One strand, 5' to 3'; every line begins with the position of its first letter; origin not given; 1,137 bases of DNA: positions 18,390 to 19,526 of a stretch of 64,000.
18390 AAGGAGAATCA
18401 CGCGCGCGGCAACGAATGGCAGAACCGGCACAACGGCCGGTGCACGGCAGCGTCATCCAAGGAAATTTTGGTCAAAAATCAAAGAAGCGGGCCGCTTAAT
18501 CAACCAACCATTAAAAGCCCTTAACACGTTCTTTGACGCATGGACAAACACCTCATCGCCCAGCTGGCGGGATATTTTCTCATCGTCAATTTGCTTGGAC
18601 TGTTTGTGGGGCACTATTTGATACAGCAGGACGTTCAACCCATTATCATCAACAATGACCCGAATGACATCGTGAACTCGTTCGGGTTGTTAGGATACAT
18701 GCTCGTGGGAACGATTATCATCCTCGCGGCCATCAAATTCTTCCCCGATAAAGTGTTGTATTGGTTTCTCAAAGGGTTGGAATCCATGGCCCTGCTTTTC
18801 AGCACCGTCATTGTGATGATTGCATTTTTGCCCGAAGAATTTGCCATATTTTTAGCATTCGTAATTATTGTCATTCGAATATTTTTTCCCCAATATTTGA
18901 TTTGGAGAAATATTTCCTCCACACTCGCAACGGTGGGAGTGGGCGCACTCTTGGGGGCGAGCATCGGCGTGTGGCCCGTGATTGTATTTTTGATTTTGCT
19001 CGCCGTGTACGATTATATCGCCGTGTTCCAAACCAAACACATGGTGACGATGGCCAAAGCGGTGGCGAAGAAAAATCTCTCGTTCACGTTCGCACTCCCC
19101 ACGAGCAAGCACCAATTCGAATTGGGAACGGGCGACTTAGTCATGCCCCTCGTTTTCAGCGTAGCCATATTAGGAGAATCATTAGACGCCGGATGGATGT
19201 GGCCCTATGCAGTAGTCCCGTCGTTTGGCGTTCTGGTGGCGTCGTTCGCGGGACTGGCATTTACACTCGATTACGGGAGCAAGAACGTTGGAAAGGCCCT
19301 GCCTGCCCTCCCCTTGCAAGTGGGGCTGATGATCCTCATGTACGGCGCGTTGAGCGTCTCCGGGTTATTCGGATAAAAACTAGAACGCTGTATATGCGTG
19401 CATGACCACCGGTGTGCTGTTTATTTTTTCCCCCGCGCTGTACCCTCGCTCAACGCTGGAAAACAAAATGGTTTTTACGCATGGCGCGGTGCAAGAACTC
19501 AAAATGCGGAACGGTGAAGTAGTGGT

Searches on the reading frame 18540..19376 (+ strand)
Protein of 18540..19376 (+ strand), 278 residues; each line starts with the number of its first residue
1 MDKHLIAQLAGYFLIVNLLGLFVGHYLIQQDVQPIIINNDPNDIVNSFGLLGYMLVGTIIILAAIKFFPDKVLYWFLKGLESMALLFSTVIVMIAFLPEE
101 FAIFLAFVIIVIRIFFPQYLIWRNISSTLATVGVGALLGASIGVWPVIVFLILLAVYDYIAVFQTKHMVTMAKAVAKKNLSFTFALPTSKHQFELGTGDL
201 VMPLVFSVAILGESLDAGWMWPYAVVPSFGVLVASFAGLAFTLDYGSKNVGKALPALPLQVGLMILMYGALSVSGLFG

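Call 12: search_protein_families(library=pfam, proteins=[window:18540-19376:+], max_evalue=0.001)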
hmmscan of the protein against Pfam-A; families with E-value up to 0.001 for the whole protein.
window:18540-19376:+ (278 aa): 1 family
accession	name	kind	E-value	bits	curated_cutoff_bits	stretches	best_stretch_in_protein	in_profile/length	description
PF06550.16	SPP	-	1.6e-19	70.9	23.9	1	11-189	2-181/283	Signal-peptide peptidase, presenilin aspartyl protease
